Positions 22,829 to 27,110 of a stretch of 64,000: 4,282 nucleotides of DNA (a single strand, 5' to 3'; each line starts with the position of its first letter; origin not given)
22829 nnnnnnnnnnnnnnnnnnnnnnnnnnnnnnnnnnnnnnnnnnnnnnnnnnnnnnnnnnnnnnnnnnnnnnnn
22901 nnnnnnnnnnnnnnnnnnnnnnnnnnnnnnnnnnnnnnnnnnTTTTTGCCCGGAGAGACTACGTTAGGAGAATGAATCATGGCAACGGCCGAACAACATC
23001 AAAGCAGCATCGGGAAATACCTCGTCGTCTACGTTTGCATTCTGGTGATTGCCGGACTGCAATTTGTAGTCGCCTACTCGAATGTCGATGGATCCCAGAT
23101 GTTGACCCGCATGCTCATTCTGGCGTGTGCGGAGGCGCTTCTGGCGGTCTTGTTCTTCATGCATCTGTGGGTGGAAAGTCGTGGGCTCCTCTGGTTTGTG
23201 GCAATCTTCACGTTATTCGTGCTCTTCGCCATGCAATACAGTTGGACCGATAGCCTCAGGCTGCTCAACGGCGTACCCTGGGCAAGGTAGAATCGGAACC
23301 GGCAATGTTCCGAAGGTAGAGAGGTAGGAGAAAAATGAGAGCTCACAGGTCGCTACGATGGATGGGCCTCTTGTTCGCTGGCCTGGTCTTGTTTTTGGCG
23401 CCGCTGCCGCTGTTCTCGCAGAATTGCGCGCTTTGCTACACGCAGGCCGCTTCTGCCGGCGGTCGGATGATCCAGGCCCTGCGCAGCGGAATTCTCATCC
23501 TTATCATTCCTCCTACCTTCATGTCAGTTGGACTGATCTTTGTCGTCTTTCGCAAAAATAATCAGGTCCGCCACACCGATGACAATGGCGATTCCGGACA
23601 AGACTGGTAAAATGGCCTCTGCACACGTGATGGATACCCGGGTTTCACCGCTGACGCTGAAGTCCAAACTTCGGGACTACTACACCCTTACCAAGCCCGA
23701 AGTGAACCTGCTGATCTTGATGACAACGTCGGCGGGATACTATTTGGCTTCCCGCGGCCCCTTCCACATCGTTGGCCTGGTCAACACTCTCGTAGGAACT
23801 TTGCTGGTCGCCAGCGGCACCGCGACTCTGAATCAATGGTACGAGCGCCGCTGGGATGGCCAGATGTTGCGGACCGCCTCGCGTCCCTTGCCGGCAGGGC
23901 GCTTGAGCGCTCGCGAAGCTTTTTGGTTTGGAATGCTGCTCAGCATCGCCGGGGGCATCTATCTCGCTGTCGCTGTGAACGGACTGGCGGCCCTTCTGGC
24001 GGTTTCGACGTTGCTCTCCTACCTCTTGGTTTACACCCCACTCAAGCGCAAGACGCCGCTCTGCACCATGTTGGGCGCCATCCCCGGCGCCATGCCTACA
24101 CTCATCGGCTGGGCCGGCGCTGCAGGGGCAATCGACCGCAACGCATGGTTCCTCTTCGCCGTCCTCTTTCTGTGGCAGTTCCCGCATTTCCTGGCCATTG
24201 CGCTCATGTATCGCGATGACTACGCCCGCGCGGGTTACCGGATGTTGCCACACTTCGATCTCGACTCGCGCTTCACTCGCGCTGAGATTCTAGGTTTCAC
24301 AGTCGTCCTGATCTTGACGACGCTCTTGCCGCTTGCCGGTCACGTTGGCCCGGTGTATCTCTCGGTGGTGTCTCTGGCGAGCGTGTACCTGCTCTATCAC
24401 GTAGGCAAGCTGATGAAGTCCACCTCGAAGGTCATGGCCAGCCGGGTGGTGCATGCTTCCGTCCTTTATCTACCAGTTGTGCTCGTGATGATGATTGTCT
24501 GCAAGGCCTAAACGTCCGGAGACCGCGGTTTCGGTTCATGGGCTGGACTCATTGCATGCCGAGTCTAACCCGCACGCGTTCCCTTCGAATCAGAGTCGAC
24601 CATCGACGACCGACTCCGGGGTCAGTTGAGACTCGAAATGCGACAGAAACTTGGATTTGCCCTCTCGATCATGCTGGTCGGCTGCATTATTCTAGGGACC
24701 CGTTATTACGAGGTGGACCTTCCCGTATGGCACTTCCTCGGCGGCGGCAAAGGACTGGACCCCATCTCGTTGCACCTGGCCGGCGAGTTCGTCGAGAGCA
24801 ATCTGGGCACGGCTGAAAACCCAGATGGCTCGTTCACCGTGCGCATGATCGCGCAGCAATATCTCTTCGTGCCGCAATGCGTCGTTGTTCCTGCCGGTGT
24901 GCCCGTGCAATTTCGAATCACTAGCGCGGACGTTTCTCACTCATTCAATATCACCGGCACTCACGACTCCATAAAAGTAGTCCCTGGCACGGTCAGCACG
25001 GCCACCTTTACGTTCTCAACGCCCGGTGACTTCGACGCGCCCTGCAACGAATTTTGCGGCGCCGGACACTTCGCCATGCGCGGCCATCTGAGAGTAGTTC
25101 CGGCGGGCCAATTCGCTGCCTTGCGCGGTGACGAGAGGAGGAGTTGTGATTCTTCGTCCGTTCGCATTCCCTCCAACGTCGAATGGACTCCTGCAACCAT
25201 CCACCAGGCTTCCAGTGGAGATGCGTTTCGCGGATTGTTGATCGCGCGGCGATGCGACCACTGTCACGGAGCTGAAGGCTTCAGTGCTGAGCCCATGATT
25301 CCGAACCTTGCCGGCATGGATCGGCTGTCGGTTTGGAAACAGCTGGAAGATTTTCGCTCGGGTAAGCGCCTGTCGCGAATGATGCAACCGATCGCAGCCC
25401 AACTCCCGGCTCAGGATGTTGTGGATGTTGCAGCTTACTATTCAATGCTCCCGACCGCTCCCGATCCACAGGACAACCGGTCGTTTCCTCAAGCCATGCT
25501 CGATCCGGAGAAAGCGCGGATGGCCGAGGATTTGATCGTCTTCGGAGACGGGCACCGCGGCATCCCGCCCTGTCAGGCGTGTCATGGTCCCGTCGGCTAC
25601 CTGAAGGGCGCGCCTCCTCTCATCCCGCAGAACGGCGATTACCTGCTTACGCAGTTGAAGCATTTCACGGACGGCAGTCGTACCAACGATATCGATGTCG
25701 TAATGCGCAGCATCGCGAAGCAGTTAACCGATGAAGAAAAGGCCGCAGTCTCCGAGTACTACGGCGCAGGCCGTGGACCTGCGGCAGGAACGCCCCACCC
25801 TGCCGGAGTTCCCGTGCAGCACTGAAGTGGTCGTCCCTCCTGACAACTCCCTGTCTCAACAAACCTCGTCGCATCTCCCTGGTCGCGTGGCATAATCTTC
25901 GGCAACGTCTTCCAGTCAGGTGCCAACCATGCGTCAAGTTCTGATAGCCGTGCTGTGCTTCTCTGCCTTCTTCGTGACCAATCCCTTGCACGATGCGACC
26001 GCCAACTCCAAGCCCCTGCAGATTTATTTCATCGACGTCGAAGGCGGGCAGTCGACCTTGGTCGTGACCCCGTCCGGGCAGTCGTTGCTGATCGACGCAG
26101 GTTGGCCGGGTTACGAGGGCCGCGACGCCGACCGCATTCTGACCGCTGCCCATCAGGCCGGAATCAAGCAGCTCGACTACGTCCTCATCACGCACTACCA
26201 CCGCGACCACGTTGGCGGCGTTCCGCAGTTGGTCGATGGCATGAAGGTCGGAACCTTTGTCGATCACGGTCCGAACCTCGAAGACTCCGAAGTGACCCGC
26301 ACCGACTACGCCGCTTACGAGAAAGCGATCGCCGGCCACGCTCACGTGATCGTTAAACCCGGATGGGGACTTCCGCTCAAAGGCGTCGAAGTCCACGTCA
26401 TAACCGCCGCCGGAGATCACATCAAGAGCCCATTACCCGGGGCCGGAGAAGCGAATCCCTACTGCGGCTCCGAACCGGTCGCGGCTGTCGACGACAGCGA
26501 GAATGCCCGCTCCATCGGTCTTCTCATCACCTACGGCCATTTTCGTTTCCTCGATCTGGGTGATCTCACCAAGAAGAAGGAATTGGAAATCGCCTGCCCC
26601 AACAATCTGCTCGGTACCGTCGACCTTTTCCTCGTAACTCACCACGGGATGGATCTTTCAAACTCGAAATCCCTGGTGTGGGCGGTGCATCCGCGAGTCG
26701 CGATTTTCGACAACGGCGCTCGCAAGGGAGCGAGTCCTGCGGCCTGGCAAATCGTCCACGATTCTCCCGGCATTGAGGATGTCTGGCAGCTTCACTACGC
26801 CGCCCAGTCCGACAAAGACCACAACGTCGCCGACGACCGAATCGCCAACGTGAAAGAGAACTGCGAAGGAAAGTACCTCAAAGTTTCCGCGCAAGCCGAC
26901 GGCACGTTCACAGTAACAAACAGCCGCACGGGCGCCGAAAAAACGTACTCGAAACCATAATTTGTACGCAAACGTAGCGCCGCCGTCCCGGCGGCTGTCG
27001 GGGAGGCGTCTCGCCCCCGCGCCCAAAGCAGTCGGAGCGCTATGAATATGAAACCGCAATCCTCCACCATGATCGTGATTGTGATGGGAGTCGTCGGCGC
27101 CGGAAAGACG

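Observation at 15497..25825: rus-operon-like cluster: fused cytochrome-porin, dihaem cytochrome c, blue copper protein and aa3-type oxidase in one co-directional unit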

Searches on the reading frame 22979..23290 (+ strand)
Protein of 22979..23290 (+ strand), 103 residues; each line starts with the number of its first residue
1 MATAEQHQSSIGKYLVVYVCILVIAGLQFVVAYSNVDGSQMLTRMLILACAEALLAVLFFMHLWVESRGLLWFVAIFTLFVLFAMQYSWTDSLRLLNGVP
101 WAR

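Call 4: search_protein_families(library=pfam, proteins=[window:22979-23290:+], max_evalue=0.01)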
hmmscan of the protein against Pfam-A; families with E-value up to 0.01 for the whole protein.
window:22979-23290:+ (103 aa): 1 family
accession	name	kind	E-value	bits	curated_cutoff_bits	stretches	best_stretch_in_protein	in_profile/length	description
PF03626.19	COX4_pro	-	7.4e-08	33.1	28.9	1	16-83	2-69/72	Prokaryotic Cytochrome C oxidase subunit IV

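Call 5: search_protein_families(library=ncbifam, proteins=[window:22979-23290:+], max_evalue=0.01)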
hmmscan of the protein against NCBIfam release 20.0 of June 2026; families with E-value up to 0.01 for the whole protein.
window:22979-23290:+ (103 aa): 2 families
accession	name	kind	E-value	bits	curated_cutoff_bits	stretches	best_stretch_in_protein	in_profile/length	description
TIGR02229.1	caa3_sub_IV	subfamily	5.6e-07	30.2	37.25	1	6-85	2-84/92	caa(3)-type oxidase, subunit IV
TIGR02847.1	CyoD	equivalog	0.0047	17.4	81.45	1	9-83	2-78/96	cytochrome o ubiquinol oxidase subunit IV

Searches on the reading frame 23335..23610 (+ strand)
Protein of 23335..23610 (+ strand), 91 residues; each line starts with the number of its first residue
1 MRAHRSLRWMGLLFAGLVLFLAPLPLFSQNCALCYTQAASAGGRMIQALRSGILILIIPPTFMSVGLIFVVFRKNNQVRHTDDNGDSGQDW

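Call 4: search_protein_families(library=pfam, proteins=[window:23335-23610:+], max_evalue=0.01)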
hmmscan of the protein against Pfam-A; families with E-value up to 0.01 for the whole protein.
window:23335-23610:+ (91 aa): 0 families

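Call 5: search_protein_families(library=ncbifam, proteins=[window:23335-23610:+], max_evalue=0.01)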
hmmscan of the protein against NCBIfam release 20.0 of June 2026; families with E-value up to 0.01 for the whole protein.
window:23335-23610:+ (91 aa): 0 families

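Call 44: search_protein_families(library=pfam, proteins=[window:23335-23610:+], max_evalue=10)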
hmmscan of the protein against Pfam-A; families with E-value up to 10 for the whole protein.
window:23335-23610:+ (91 aa): 2 families
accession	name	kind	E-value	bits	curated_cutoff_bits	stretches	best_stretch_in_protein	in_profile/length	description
PF15194.11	TMEM191C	-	0.07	13.8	32.7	1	38-80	47-89/121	TMEM191C family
PF02038.21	ATP1G1_PLM_MAT8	-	0.094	12.5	26.9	1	5-31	11-37/48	ATP1G1/PLM/MAT8 family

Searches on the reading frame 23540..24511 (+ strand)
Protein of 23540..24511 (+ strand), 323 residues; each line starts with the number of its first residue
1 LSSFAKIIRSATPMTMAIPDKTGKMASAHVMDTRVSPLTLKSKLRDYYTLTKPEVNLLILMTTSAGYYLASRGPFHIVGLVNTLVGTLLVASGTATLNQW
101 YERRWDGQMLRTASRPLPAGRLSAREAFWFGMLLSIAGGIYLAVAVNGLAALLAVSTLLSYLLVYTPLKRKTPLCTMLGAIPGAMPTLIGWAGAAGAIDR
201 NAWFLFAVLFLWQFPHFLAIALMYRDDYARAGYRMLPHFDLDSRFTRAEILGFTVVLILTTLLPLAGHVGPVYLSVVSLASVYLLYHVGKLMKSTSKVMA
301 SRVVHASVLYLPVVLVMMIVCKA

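Call 12: search_protein_families(library=pfam, proteins=[window:23540-24511:+], max_evalue=0.001)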
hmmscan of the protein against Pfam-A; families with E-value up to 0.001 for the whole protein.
window:23540-24511:+ (323 aa): 1 family
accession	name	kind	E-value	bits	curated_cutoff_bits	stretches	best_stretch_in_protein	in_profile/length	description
PF01040.23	UbiA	-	2.2e-54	184.8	34.2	1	60-300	2-240/250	UbiA prenyltransferase family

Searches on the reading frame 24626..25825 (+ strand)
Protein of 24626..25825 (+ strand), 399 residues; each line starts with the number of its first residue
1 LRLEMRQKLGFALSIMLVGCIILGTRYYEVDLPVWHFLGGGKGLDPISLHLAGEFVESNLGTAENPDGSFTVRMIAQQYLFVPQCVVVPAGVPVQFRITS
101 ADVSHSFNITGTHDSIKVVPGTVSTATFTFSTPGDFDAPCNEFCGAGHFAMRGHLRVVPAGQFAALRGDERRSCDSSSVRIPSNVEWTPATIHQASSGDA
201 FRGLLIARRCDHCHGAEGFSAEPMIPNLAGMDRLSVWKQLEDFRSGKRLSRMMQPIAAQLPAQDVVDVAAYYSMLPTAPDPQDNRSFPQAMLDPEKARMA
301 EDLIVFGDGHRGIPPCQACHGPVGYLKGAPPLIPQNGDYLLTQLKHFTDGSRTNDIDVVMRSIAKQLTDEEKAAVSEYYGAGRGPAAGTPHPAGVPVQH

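Call 4: search_protein_families(library=pfam, proteins=[window:24626-25825:+], max_evalue=0.01)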
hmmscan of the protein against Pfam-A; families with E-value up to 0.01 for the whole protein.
window:24626-25825:+ (399 aa): 4 families
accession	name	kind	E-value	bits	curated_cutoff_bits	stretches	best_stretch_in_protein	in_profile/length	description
PF00116.26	COX2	-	2e-09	37.9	22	1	78-151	40-113/120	Cytochrome C oxidase subunit II, periplasmic domain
PF13442.11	Cytochrome_CBB3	-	2.8e-09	37.6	27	1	206-271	10-67/68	Cytochrome C oxidase, cbb3-type, subunit III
PF00034.26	Cytochrom_C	-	3.2e-07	32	21.3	0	207-271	9-85/90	Cytochrome c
PF13473.12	Cupredoxin_1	-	0.00036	20.9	27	1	69-141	20-93/104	Cupredoxin-like domain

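Call 5: search_protein_families(library=ncbifam, proteins=[window:24626-25825:+], max_evalue=0.01)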
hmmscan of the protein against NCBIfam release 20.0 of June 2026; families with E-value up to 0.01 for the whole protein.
window:24626-25825:+ (399 aa): 9 families
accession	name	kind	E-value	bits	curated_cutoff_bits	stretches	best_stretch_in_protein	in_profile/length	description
TIGR02866.1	CoxB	equivalog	3.7e-19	69.1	147.7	1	82-165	116-199/202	cytochrome c oxidase subunit II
NF050117.1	aa3_CtaC_Actin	exception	5.7e-14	51.9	250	1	85-164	160-239/244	aa3-type cytochrome oxidase subunit II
TIGR04246.1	nitrous_NosZ_Gp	equivalog_domain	9.2e-11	40.7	625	1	70-159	485-578/578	Sec-dependent nitrous-oxide reductase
NF049874.1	PdsA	exception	1.1e-09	38.5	330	1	207-380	25-195/198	periplasmic diheme shuttle PdsA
NF041074.2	quin_ox_SoxA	equivalog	8.1e-07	29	110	1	61-157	53-153/154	proton pump complex quinol oxidase subunit SoxA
TIGR04244.1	nitrous_NosZ_RR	equivalog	1.4e-05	23.8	625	1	72-156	537-625/627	TAT-dependent nitrous-oxide reductase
TIGR01433.1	CyoA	equivalog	4.7e-05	22.9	266.2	1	86-154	141-209/226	ubiquinol oxidase subunit II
NF007816.0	PRK10525.1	equivalog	0.00032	19.9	511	1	86-152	153-219/318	cytochrome o ubiquinol oxidase subunit II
NF052460.1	L-NosZ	equivalog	0.00083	18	700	1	63-157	372-478/480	clade III lactonase-type nitrous-oxide reductase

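Call 72: find_homologous_proteins(query=window:24626-25825:+)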
Query window:24626-25825:+ (399 aa): 1077 proteins with E <= 0.001 among 6090 candidates; the best 120 are listed.
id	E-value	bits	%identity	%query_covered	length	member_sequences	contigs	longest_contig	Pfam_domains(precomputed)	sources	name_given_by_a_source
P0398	4.2e-184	630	69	98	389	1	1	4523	PF00116.27,PF13442.12,PF00034.27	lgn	-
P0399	6.3e-184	630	73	96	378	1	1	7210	PF13442.12,PF00034.27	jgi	jgi:cytochrome c553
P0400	6.3e-179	613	71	96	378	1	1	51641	PF00116.27,PF13442.12,PF00034.27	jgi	jgi:cytochrome c553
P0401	5.5e-172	590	69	96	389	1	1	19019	PF00116.27,PF13442.12,PF00034.27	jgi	jgi:cytochrome c553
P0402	6.5e-151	521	59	95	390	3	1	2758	PF00116.27,PF13442.12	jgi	jgi:cytochrome c oxidase subunit II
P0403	1.5e-146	507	59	96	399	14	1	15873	PF00116.27,PF13442.12,PF00034.27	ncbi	ncbi:MAG: hypothetical protein WAM78_17815 [Candidatus Sulfotelmatobacter sp.]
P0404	3.7e-145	502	57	96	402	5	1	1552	PF00116.27,PF13442.12,PF00034.27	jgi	jgi:cytochrome c553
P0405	3.3e-144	499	58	96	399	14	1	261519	PF00116.27,PF13442.12,PF00034.27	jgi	-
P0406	3.8e-144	499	58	97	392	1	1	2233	PF00116.27,PF13442.12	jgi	jgi:cytochrome c oxidase subunit 2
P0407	1.2e-143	497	57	96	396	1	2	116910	PF00116.27,PF13442.12,PF00034.27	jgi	jgi:cytochrome c553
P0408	1.5e-143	497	58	97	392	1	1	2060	PF00116.27,PF13442.12,PF00034.27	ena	-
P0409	7.3e-135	468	54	97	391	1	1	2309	PF00116.27,PF13442.12,PF00034.27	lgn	-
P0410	1.7e-134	467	91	56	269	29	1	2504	PF13442.12,PF00034.27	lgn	-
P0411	4.6e-132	459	53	97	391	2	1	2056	PF00116.27,PF13442.12,PF00034.27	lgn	-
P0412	2.6e-129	450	54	97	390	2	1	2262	PF00116.27,PF13442.12,PF00034.27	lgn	-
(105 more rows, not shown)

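Call 73: find_encoding_contigs(protein=P0405, flank=8000, max_places=1)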
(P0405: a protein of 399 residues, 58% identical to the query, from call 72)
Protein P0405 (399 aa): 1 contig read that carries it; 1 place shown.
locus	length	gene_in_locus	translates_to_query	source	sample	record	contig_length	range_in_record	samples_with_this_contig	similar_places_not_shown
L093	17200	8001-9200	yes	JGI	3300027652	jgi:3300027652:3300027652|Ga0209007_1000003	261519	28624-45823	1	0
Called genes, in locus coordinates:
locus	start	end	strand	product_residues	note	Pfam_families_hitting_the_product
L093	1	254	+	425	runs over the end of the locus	PF00005:ABC_tran, PF02742:Fe_dep_repr_C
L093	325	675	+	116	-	-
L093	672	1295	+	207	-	-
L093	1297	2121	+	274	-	PF01177:Asp_Glu_race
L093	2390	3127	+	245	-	PF00583:Acetyltransf_1, PF13527:Acetyltransf_9 (faint), PF08445:FR47, PF13508:Acetyltransf_7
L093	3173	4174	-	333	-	PF03544:TonB_C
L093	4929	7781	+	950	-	PF00133:tRNA-synt_1, PF09334:tRNA-synt_1g, PF08264:Anticodon_1, PF06827:zf-FPG_IleRS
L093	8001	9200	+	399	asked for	PF00116:COX2, PF00034:Cytochrom_C (faint), PF13442:Cytochrome_CBB3 (faint)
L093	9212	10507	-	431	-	PF00999:Na_H_Exchanger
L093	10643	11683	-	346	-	PF02775:TPP_enzyme_C, PF12367:PFO_beta_C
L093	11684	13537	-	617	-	PF01558:POR, PF01855:POR_N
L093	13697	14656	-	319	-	PF03255:ACCA, PF01039:Carboxyl_trans, PF00378:ECH_1 (weak)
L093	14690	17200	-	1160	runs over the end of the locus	PF02811:PHP, PF07733:DNA_pol3_alpha, PF17657:DNA_pol3_finger, PF14579:HHH_6, PF01336:tRNA_anti-codon (weak)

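Call 74: find_encoding_contigs(protein=P0400, flank=10000, max_places=1)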
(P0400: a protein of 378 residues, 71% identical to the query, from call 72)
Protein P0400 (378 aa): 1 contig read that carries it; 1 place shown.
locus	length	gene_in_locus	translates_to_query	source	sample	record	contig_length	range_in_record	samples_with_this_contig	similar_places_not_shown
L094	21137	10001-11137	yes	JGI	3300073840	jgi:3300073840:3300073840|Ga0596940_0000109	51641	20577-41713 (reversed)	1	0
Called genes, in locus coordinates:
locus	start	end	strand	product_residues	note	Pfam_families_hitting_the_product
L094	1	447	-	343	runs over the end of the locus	-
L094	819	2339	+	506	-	-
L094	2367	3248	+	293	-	PF13442:Cytochrome_CBB3 (weak), PF00034:Cytochrom_C, PF13442:Cytochrome_CBB3 (weak)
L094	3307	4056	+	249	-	PF13715:CarbopepD_reg_2 (faint), PF13620:CarboxypepD_reg, PF22904:NOMO1-like_2nd (faint), PF14686:fn3_3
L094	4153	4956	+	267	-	PF00116:COX2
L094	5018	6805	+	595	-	PF00115:COX1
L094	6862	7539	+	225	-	PF00510:COX3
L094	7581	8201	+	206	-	PF00510:COX3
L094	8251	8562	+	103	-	PF03626:COX4_pro (weak)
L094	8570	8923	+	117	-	-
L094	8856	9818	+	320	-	PF01040:UbiA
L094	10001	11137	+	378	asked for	PF00116:COX2 (weak), PF00034:Cytochrom_C (faint), PF13442:Cytochrome_CBB3 (faint)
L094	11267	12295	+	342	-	PF00753:Lactamase_B, PF23023:Anti-Pycsar_Apyc1 (weak), PF12706:Lactamase_B_2 (weak)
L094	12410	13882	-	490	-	PF01833:TIG (weak)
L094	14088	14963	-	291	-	PF09411:PagL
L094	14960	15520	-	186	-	-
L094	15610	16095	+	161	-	PF13671:AAA_33, PF01202:SKI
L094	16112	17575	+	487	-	PF07690:MFS_1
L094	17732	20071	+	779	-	PF12710:HAD, PF01370:Epimerase (weak), PF07993:NAD_binding_4, PF03015:Sterile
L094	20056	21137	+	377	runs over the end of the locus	PF01073:3Beta_HSD (weak), PF01370:Epimerase, PF07993:NAD_binding_4, PF16363:GDP_Man_Dehyd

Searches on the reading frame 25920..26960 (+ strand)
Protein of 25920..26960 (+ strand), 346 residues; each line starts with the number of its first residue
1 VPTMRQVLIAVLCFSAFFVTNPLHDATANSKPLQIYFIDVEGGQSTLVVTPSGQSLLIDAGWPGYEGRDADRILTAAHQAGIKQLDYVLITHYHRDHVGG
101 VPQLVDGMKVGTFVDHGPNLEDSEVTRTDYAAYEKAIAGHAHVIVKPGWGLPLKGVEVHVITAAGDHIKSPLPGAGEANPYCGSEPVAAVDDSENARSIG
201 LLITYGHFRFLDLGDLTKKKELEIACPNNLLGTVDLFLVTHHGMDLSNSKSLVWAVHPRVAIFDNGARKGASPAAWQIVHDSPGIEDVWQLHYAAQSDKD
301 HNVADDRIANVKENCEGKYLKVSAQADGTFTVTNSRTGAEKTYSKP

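Call 12: search_protein_families(library=pfam, proteins=[window:25920-26960:+], max_evalue=0.001)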
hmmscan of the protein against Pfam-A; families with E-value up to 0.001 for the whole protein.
window:25920-26960:+ (346 aa): 2 families
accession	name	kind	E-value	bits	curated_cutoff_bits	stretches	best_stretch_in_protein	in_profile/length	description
PF00753.33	Lactamase_B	-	5.9e-14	52.9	22.7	1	42-190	5-147/196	Metallo-beta-lactamase superfamily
PF12706.13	Lactamase_B_2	-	6.3e-08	32.9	27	1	56-217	3-144/200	Beta-lactamase superfamily domain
